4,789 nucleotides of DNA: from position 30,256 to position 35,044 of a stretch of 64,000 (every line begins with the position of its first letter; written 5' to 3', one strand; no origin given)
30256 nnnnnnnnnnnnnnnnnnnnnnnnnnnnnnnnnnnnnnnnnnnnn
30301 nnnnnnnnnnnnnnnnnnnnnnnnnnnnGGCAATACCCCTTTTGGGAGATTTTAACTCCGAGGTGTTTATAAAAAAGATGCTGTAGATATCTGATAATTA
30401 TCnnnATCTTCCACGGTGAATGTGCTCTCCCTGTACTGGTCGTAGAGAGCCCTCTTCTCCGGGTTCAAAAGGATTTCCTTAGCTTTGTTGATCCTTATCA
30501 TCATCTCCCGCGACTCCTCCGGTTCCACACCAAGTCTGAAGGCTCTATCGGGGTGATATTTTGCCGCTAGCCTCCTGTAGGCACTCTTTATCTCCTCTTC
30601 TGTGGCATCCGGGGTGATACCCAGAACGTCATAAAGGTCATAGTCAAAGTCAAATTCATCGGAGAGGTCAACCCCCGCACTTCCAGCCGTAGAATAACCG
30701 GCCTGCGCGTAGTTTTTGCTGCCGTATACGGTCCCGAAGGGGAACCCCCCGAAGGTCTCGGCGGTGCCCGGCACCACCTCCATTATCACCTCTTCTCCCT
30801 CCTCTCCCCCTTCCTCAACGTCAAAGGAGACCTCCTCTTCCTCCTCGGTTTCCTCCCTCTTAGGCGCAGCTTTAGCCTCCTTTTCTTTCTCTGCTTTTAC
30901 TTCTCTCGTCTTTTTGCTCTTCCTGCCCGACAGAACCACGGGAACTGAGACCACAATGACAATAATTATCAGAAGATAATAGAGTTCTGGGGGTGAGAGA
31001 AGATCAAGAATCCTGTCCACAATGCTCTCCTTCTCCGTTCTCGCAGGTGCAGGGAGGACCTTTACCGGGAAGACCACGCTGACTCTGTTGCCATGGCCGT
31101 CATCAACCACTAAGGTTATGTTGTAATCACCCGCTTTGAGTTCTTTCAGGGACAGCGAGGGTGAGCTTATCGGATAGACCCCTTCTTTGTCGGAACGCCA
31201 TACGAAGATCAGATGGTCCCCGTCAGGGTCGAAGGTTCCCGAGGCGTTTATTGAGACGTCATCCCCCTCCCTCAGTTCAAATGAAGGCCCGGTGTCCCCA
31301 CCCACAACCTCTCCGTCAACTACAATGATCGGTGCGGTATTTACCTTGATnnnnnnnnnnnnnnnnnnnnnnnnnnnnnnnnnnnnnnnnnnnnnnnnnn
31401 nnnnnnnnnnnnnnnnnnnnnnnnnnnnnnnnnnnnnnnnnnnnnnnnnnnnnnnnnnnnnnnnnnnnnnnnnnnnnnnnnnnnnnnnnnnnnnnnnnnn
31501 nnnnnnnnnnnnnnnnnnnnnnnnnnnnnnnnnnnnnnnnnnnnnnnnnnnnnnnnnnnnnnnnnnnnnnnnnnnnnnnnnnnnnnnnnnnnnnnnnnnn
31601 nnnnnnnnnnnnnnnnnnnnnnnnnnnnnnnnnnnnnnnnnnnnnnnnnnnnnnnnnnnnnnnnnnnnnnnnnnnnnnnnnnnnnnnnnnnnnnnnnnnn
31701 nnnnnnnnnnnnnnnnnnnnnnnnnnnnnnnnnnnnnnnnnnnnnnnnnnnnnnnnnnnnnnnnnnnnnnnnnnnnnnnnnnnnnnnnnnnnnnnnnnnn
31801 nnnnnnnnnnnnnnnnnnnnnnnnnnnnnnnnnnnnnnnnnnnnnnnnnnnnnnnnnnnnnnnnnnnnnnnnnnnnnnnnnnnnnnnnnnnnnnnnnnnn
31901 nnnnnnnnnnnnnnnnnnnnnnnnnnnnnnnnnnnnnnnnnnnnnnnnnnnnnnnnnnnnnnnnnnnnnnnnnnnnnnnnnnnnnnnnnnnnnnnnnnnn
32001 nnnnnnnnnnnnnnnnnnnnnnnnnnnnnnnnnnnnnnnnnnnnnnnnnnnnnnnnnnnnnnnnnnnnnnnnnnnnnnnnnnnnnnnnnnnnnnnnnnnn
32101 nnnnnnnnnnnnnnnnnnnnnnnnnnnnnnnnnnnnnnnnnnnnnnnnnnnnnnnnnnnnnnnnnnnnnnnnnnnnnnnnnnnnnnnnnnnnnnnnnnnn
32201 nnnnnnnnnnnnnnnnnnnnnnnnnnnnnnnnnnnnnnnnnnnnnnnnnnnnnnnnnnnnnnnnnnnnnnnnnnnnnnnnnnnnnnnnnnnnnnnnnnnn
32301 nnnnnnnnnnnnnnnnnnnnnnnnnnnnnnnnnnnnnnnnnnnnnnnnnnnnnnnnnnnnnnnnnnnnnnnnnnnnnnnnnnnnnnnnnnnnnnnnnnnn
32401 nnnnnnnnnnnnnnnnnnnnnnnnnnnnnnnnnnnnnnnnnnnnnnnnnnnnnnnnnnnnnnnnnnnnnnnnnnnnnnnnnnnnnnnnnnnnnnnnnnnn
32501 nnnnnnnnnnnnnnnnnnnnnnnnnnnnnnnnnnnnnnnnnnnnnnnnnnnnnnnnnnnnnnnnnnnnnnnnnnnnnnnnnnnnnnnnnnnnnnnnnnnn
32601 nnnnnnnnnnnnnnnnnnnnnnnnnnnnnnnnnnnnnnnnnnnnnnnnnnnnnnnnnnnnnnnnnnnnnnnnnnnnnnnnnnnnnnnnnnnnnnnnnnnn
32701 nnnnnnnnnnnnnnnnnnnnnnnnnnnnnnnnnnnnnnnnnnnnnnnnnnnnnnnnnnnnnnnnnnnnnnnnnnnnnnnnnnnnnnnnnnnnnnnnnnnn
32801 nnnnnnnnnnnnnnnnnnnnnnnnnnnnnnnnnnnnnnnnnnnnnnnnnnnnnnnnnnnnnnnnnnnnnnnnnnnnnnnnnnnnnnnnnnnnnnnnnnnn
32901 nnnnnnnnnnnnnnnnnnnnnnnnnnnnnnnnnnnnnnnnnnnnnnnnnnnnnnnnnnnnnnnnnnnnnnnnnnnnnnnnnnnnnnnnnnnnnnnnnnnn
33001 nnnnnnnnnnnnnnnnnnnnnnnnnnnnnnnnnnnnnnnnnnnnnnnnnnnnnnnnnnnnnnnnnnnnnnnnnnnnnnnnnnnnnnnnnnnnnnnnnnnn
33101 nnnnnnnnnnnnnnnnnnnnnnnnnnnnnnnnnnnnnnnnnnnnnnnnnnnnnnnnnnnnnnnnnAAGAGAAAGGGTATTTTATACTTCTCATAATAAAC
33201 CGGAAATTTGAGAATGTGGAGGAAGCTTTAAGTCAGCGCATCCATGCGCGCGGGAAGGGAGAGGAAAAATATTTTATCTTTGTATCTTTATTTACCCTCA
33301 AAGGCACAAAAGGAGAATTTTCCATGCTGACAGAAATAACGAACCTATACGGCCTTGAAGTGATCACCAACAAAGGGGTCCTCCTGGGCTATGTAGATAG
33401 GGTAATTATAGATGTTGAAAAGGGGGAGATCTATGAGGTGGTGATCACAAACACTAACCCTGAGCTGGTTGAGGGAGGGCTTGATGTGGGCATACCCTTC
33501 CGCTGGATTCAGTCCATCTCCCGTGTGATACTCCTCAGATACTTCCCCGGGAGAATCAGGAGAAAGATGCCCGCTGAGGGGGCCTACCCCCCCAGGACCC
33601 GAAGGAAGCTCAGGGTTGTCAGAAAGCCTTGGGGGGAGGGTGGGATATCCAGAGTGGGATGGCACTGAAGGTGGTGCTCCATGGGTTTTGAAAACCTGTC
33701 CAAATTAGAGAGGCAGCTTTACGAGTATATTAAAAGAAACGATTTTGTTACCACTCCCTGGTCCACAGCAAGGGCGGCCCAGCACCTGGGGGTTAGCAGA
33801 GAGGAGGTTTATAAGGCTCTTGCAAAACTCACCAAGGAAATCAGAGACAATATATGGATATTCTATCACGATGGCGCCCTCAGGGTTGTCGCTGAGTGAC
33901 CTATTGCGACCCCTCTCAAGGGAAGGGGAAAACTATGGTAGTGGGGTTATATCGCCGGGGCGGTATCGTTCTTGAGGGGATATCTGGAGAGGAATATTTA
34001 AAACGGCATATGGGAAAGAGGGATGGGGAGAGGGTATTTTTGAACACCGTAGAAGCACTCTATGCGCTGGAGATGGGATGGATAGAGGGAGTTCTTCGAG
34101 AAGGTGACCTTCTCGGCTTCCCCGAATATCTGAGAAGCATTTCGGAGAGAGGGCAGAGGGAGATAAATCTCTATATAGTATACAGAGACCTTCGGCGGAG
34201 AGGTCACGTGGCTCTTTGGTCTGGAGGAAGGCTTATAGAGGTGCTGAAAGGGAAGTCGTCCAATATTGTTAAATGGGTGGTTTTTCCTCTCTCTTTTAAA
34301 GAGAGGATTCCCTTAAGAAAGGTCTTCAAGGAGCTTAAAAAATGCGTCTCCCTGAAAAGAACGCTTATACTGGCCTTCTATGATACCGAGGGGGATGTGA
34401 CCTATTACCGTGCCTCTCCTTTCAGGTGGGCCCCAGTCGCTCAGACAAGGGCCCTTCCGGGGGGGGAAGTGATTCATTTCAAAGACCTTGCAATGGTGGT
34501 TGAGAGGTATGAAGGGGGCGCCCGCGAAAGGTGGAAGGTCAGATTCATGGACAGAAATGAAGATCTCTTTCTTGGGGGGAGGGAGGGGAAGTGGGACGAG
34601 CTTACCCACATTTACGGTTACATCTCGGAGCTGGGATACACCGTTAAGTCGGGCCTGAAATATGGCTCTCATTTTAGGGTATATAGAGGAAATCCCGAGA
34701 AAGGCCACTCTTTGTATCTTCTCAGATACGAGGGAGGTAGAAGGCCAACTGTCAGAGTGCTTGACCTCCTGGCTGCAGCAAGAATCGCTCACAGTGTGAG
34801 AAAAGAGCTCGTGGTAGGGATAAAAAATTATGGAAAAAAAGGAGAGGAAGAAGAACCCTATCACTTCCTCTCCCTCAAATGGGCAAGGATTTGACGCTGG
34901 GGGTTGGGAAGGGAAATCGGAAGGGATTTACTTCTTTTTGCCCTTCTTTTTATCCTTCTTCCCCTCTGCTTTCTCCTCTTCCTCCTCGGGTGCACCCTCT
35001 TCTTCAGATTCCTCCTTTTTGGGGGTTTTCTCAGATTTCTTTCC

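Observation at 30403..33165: Transmembrane protein joining an extracellular Ig-like array to a cytoplasmic DnaJ J-domain, directly upstream of the adhesin operon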

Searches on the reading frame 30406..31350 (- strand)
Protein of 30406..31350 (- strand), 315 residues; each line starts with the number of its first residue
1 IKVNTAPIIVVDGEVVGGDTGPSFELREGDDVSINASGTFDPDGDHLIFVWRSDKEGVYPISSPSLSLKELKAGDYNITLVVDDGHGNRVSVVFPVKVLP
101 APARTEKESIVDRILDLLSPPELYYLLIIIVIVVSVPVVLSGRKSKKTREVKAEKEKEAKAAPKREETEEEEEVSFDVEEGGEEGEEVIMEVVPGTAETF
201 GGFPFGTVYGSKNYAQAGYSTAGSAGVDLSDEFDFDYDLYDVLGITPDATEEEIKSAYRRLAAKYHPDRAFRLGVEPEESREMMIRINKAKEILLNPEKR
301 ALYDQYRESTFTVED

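Call 34: find_homologous_proteins(query=A2, max_evalue=0.001)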
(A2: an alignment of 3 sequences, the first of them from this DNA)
Query A2 (3 sequences) (315 aa, profile of the alignment): 35 proteins with E <= 0.001 among 8000 candidates.
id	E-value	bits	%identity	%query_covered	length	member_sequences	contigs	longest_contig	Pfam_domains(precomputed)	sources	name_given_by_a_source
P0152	5.4e-14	71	60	22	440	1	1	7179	PF00226.37,PF27659.1,PF00684.26,PF01556.24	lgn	-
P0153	3.0e-12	65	32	17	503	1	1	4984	PF21027.4,PF22352.3,PF00801.27,PF17963.8,PF17803.8,PF02010.22,PF13442.12,PF18911.7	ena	-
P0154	1.7e-11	62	48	23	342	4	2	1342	PF00226.37,PF27659.1,PF00684.26,PF01556.24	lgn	-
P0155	1.9e-11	62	52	22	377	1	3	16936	PF00226.37,PF15777.11,PF00684.26,PF01556.24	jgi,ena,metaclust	metaclust:\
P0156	2.0e-11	62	52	22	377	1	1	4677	PF00226.37,PF15777.11,PF00684.26,PF01556.24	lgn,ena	-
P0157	2.1e-11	62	52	22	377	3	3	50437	PF00226.37,PF00684.26,PF01556.24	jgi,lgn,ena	-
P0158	1.3e-10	59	55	22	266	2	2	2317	PF13306.13,PF00226.37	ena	-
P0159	1.9e-10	59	52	22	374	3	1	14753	PF00226.37,PF15777.11,PF17302.9,PF00684.26,PF01556.24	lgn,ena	-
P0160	3.7e-10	58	50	23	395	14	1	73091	PF00226.37,PF00684.26,PF01556.24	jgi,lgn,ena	jgi:DnaJ family protein A protein 2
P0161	7.3e-10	57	45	23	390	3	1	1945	PF00226.37,PF00684.26,PF01556.24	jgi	-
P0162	9.5e-10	57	46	23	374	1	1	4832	PF00226.37,PF00684.26,PF01556.24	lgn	-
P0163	8.5e-9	53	27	17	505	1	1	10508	PF22352.3,PF00801.27,PF18911.7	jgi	-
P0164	9.0e-9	53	37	17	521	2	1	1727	PF21027.4,PF22352.3,PF00801.27,PF17963.8,PF17803.8,PF02010.22,PF18911.7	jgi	-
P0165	1.2e-8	53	44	24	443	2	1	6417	PF00226.37,PF00684.26,PF01556.24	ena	-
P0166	1.3e-8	53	44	23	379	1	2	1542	PF00226.37,PF00684.26,PF01556.24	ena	-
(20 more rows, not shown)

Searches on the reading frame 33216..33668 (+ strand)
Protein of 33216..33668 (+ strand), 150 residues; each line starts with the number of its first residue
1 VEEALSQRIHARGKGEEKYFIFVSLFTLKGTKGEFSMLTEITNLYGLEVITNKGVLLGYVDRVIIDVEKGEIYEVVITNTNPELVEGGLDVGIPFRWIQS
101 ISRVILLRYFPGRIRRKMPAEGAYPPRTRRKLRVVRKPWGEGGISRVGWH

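Call 3: search_protein_families(library=pfam, proteins=[window:33216-33668:+], max_evalue=0.01)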
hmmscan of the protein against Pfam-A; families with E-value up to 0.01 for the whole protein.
window:33216-33668:+ (150 aa): 1 family
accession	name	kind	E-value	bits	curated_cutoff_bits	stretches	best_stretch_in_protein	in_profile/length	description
PF05239.21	PRC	-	2.9e-10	40.5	21.2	1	41-111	6-75/78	PRC-barrel domain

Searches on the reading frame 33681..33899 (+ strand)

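Call 3: search_protein_families(library=pfam, proteins=[window:33681-33899:+], max_evalue=0.01)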
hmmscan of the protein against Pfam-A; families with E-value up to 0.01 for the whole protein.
window:33681-33899:+ (72 aa): 5 families
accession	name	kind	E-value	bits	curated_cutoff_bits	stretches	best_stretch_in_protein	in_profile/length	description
PF13545.12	HTH_Crp_2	-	0.0023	18.3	27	1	12-53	6-49/70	Crp-like helix-turn-helix domain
PF00126.33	HTH_1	-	0.0053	17.1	26.6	0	28-55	15-42/60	Bacterial regulatory helix-turn-helix protein, lysR family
PF02954.25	HTH_8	-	0.0057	16.8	22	1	27-50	19-42/42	Bacterial regulatory protein, Fis family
PF01418.23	HTH_6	-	0.006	17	28.3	1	4-45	12-53/77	Helix-turn-helix domain, rpiR family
PF08279.18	HTH_11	-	0.0075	16.6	25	0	26-53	15-42/55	HTH domain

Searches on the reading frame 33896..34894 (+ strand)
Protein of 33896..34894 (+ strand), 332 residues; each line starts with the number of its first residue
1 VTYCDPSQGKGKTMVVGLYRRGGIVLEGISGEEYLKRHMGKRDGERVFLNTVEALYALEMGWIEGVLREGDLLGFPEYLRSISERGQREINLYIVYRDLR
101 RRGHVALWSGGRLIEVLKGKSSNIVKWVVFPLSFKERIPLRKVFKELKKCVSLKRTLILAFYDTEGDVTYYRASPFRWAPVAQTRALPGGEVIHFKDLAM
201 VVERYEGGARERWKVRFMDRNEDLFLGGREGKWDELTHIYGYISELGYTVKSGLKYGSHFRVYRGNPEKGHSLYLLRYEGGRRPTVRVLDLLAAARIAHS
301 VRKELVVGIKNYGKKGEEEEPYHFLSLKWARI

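Call 3: search_protein_families(library=pfam, proteins=[window:33896-34894:+], max_evalue=0.01)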
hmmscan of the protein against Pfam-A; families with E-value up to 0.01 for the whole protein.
window:33896-34894:+ (332 aa): 2 families
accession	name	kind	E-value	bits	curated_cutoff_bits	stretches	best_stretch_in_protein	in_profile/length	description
PF01974.23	tRNA_int_endo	-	8.4e-29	99.9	27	2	238-309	6-76/85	tRNA intron endonuclease, catalytic C-terminal domain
PF02778.19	tRNA_int_endo_N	-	8.1e-07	28.9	21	1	34-78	22-66/67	tRNA intron endonuclease, N-terminal domain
